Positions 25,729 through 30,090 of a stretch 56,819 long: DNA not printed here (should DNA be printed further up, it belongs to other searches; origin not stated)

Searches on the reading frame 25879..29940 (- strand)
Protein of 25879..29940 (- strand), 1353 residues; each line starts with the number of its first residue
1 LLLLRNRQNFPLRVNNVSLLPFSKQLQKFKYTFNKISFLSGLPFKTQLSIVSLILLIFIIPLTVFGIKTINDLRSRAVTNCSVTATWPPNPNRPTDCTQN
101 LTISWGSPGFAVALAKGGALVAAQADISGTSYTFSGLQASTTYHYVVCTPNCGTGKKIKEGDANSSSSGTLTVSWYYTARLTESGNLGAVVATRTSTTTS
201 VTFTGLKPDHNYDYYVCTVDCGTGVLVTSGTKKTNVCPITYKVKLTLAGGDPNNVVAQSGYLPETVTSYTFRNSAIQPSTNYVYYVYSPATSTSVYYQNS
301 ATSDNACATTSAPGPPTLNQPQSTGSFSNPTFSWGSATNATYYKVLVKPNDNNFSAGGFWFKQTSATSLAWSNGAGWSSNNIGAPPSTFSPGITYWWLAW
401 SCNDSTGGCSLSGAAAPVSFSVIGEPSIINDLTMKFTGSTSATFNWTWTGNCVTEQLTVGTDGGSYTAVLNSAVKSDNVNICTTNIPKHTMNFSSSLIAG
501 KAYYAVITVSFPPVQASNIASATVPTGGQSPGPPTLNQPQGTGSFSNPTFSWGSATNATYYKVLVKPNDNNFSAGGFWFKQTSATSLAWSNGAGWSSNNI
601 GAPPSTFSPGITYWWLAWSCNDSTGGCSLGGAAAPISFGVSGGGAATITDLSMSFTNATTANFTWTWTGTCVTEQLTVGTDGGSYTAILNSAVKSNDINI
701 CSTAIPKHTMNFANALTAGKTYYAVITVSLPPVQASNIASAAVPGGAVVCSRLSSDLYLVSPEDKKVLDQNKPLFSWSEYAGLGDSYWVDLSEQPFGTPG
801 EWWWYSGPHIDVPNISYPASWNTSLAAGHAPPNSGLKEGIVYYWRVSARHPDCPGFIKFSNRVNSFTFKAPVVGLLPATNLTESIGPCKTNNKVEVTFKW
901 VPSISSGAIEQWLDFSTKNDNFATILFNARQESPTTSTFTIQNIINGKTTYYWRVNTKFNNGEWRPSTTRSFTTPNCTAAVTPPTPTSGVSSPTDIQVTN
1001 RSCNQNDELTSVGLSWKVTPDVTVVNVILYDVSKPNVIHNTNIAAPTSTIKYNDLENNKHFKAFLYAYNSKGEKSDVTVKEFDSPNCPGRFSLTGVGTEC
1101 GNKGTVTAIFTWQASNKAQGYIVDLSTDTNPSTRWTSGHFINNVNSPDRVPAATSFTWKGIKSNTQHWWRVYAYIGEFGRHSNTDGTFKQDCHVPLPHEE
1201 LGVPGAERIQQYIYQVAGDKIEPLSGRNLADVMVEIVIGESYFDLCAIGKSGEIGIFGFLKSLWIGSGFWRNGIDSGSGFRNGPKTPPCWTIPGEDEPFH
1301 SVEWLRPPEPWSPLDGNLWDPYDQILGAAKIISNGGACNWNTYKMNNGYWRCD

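Call 34: search_protein_families(library=pfam, proteins=[window:25879-29940:-], max_evalue=0.001)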
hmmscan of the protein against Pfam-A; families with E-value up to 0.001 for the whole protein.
window:25879-29940:- (1353 aa): 1 family
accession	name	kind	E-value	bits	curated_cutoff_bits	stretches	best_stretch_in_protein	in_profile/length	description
PF00041.27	fn3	-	6.6e-09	36.3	25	0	176-219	31-69/84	Fibronectin type III domain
